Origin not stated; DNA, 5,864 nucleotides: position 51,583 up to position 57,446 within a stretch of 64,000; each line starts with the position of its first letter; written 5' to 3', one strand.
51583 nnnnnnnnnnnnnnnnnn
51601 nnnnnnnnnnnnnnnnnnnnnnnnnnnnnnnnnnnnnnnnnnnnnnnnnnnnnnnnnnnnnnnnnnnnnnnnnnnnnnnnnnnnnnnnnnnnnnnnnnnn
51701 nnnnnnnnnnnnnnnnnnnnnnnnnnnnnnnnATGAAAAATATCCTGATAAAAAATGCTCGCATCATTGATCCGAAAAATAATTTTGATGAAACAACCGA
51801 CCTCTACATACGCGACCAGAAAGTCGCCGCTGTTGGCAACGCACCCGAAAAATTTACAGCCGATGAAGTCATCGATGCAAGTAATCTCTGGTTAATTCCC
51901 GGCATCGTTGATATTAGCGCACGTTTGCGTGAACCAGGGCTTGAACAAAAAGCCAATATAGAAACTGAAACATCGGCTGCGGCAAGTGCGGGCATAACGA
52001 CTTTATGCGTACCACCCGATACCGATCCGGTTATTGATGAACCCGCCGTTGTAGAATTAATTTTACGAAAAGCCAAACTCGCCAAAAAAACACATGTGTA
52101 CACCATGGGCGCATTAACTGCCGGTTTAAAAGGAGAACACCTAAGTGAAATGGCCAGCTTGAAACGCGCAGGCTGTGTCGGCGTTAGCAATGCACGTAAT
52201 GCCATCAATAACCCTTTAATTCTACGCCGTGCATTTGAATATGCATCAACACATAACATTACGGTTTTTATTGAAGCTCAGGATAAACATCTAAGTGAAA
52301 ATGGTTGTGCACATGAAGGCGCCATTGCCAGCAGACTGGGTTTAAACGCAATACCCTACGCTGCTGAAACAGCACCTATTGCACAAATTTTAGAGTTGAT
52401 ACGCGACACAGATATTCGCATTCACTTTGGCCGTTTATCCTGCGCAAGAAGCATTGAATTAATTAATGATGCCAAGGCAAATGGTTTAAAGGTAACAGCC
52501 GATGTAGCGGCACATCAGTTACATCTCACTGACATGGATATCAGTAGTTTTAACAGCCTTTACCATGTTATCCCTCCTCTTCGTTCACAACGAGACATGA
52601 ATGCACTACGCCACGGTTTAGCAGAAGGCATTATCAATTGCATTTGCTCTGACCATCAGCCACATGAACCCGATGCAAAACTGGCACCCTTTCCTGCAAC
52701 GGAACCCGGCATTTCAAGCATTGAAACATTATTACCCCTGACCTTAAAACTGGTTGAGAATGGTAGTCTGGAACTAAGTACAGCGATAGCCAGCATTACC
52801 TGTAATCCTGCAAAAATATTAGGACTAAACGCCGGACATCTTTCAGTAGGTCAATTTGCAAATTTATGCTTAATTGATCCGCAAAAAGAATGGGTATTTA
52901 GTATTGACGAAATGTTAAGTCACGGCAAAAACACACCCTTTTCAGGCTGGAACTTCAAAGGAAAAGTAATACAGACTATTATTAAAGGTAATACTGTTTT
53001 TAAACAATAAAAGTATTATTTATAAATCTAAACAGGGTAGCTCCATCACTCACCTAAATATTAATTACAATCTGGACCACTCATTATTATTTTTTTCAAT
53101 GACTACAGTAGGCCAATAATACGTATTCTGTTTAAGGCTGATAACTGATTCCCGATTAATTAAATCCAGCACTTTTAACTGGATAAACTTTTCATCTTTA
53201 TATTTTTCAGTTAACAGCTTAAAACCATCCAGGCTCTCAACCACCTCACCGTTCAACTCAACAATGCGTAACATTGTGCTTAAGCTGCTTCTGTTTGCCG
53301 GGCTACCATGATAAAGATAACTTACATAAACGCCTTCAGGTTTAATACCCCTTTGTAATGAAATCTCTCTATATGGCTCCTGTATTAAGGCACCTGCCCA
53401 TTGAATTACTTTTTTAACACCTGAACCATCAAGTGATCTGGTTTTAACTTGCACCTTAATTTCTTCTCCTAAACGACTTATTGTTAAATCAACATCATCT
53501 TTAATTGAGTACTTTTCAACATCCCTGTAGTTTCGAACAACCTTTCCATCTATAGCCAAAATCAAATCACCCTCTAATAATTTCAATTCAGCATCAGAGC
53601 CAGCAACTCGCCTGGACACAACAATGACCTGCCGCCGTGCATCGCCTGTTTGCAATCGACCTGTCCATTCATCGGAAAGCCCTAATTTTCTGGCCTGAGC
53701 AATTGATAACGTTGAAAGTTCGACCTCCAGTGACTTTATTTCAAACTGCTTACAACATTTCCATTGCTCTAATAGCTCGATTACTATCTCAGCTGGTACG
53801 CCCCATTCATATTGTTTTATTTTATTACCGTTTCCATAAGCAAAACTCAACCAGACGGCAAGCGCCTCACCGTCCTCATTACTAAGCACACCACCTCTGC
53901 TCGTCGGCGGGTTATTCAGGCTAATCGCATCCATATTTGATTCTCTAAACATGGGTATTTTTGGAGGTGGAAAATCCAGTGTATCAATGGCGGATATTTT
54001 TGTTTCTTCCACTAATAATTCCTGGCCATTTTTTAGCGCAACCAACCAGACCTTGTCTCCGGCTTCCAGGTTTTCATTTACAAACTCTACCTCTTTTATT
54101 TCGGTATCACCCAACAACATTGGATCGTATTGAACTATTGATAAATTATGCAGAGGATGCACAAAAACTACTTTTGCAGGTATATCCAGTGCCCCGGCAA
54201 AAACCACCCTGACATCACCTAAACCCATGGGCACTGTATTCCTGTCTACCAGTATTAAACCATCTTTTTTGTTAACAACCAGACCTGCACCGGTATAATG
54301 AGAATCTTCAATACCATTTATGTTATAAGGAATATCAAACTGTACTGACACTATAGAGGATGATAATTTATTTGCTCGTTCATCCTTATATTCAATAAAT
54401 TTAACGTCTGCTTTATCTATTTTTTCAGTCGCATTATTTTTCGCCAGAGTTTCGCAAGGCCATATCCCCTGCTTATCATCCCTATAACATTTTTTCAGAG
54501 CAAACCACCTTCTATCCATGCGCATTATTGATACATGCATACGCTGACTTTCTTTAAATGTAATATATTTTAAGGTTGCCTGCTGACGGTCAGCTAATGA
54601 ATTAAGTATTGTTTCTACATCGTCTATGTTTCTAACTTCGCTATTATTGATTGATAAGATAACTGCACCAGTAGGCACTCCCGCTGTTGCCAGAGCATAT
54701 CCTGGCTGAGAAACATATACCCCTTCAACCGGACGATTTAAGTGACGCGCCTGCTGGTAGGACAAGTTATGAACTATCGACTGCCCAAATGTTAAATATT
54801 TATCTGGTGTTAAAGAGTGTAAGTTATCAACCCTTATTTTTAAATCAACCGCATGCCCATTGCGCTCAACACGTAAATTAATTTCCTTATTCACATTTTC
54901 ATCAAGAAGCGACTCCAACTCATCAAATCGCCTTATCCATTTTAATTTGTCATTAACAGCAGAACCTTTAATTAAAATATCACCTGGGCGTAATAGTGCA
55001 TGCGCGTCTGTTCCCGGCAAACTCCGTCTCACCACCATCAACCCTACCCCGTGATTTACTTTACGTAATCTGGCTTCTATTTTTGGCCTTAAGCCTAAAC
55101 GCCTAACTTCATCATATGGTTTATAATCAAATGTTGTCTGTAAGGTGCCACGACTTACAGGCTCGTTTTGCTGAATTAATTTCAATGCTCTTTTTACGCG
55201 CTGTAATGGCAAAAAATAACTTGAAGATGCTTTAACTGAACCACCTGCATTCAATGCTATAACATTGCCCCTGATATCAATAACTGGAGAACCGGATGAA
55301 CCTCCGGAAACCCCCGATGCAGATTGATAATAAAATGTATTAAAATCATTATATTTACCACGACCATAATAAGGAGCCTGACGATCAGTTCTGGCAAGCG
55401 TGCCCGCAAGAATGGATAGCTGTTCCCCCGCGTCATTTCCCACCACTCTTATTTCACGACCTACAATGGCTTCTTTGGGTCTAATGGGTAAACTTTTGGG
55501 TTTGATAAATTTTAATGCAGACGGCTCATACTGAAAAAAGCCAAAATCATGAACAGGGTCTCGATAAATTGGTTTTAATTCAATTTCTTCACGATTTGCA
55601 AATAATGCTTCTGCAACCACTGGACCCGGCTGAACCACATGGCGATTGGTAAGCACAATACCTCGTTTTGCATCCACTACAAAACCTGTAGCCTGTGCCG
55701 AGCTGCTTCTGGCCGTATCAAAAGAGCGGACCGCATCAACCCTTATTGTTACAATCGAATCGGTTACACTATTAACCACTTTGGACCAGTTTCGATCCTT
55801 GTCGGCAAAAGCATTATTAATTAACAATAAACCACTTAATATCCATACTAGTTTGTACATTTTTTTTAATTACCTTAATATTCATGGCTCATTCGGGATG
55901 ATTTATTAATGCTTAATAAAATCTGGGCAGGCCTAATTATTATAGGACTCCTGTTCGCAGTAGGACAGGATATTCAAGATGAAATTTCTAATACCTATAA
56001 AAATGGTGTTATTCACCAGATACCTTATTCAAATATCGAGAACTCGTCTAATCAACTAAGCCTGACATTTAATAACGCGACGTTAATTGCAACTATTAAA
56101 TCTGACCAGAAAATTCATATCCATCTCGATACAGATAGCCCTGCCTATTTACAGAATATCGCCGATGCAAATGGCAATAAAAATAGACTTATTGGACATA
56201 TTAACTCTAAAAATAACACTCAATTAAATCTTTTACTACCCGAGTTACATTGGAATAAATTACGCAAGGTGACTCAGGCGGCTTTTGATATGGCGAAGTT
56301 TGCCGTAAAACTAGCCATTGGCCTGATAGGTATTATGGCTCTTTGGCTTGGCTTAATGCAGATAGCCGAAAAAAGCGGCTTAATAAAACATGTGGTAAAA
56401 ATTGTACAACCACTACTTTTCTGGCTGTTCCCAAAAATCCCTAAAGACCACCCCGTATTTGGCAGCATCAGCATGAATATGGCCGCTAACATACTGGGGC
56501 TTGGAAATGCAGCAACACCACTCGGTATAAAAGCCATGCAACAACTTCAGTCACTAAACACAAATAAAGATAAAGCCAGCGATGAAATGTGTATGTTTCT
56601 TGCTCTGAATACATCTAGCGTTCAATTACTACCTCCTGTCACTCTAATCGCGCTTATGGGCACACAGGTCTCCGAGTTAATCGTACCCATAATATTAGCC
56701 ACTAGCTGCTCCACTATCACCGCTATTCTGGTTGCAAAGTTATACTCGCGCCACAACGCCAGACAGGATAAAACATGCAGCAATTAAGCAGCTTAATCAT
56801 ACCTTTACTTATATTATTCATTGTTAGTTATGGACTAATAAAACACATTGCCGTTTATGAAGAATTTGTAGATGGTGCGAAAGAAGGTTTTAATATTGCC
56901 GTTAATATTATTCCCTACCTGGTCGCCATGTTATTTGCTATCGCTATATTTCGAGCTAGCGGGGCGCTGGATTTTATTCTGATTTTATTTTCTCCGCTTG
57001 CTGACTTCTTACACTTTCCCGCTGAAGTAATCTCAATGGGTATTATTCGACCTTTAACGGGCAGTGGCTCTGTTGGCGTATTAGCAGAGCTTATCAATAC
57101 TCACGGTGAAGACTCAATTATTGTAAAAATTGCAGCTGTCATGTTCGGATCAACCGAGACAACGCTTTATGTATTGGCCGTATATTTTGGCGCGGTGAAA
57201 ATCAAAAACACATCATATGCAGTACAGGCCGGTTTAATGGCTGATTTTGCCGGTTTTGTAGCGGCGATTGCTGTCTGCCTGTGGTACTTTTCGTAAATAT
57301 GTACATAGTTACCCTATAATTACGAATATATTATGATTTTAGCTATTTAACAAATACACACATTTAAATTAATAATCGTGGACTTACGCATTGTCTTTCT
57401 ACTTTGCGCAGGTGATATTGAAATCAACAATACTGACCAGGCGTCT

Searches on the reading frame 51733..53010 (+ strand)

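Call 66: search_protein_families(library=pfam, proteins=[window:51733-53010:+], max_evalue=0.00001)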
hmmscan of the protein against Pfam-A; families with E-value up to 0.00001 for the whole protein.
window:51733-53010:+ (425 aa): 2 families
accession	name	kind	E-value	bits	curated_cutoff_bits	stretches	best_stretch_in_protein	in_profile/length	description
PF01979.26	Amidohydro_1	-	2.9e-18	66.7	25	1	54-422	2-345/345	Amidohydrolase family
PF07969.17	Amidohydro_3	-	2.9e-07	30.8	29.7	1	343-423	404-472/472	Amidohydrolase family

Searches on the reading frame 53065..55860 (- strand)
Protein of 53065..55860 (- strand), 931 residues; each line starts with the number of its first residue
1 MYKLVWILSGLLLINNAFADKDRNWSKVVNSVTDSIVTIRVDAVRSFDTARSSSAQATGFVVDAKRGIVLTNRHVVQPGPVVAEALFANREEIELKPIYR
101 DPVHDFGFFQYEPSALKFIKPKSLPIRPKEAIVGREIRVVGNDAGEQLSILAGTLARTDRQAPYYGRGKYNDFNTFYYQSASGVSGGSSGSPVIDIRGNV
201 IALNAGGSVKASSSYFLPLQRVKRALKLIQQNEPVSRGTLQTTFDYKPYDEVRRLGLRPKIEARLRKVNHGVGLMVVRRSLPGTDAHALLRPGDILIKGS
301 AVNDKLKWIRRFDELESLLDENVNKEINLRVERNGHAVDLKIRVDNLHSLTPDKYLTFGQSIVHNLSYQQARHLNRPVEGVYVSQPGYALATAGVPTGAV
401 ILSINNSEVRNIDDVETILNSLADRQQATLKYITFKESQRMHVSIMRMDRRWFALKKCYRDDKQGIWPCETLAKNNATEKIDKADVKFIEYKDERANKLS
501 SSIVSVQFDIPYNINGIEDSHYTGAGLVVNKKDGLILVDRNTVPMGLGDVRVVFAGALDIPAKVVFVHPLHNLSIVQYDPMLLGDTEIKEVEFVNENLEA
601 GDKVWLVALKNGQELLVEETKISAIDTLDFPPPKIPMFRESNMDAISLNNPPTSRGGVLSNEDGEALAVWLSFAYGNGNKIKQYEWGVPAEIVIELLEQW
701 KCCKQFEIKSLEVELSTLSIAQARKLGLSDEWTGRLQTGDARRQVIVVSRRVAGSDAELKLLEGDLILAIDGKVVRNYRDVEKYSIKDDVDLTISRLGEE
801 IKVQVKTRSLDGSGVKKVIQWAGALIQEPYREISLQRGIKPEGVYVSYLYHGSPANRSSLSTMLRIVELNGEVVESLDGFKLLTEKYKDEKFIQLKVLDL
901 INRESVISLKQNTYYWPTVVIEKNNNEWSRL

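Call 66: search_protein_families(library=pfam, proteins=[window:53065-55860:-], max_evalue=0.00001)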
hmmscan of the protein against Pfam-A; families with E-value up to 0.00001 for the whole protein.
window:53065-55860:- (931 aa): 5 families
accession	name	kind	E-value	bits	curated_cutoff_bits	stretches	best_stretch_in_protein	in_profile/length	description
PF13365.12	Trypsin_2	-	5.3e-27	95.8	27.6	1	57-203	1-144/144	Trypsin-like peptidase domain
PF12812.13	PDZ_1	-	3.1e-20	72.4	28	1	350-425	2-78/78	PDZ-like domain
PF17820.7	PDZ_6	-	7.2e-12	45.3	27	0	381-423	2-44/54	PDZ domain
PF00595.29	PDZ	-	9.9e-12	45.5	23.2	0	738-783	18-65/81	PDZ domain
PF13180.12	PDZ_2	-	4.5e-11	43.3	27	0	741-806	10-79/80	PDZ domain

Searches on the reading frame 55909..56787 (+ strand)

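Call 66: search_protein_families(library=pfam, proteins=[window:55909-56787:+], max_evalue=0.00001)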
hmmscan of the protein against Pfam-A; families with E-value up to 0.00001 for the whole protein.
window:55909-56787:+ (292 aa): 1 family
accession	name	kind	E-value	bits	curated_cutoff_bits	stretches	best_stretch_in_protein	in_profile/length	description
PF07670.19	Gate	-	4.5e-13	50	29.6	1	137-245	2-98/104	Nucleoside recognition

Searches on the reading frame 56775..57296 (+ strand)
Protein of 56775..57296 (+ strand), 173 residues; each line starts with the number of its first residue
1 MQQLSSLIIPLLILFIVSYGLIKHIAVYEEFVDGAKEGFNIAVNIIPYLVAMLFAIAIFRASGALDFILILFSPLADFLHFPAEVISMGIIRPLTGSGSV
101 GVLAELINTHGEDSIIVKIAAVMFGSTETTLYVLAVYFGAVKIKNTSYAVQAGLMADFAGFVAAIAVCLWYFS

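Call 66: search_protein_families(library=pfam, proteins=[window:56775-57296:+], max_evalue=0.00001)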
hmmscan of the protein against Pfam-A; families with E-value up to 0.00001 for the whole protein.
window:56775-57296:+ (173 aa): 1 family
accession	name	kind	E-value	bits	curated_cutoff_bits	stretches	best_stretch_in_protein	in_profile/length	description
PF07670.19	Gate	-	4e-11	43.7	29.6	1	43-143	2-103/104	Nucleoside recognition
